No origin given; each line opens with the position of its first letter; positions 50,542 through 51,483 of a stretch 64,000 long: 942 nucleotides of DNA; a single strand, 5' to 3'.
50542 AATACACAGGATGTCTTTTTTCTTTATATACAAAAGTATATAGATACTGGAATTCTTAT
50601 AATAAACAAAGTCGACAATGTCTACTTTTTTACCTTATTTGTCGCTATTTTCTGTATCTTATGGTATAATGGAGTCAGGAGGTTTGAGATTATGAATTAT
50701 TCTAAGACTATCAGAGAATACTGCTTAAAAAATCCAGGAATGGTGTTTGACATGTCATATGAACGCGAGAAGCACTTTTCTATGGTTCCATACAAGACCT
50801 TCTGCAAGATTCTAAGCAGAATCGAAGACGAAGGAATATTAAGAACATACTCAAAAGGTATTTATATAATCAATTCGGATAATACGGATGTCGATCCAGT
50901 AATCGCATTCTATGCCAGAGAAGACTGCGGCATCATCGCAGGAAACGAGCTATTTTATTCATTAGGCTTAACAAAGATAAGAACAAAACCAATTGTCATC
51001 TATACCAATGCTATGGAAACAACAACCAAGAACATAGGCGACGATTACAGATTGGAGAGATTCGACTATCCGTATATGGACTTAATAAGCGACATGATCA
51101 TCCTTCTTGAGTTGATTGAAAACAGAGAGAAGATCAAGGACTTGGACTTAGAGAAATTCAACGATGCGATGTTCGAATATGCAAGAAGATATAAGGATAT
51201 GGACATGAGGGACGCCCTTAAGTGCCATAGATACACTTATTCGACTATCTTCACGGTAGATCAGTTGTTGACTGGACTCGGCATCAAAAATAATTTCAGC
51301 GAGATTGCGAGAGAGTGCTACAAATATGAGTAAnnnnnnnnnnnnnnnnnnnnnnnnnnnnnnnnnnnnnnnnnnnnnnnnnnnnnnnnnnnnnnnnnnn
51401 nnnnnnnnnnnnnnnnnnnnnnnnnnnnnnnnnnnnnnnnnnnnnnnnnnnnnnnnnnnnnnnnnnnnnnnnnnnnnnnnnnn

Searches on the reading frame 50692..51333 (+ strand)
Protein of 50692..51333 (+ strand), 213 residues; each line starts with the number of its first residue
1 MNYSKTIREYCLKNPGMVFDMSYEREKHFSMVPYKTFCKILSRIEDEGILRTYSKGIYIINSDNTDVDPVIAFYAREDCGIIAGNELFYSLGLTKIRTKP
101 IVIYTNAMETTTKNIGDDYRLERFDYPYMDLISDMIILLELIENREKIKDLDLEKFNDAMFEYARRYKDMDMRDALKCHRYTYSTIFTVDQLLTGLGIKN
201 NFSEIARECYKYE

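Call 3: search_protein_families(library=pfam, proteins=[window:50692-51333:+], max_evalue=1)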
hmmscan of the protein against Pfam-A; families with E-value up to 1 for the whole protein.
window:50692-51333:+ (213 aa): 1 family
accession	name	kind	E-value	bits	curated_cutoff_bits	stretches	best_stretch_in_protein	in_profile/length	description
PF19527.4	DUF6055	-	0.12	11.8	27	1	146-180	240-274/417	Family of unknown function (DUF6055)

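Call 5: search_protein_families(library=ncbifam, proteins=[window:50692-51333:+], max_evalue=1)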
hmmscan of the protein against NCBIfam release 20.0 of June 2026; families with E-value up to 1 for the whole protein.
window:50692-51333:+ (213 aa): 0 families

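Call 92: search_protein_families(library=padloc, proteins=[window:50692-51333:+], max_evalue=0.01)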
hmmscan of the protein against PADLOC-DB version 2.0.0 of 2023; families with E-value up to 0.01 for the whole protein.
window:50692-51333:+ (213 aa): 5 families
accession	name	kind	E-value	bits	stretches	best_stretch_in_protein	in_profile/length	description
PDLC02251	AbiEi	-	5.5e-26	89.4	1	1-213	1-219/230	AbiEi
PDLC02236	AbiEi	-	2.6e-06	25.3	1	35-168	29-176/207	AbiEi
PDLC02226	AbiEi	-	1.6e-05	22.9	1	36-143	33-145/202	AbiEi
PDLC02238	AbiEi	-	0.00016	19.5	1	46-111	23-85/180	AbiEi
PDLC02253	AbiEi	-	0.0073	14.4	0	40-74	32-64/112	AbiEi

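Call 93: search_protein_families(library=phrogs, proteins=[window:50692-51333:+], max_evalue=0.01)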
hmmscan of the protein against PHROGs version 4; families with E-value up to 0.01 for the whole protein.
window:50692-51333:+ (213 aa): 0 families
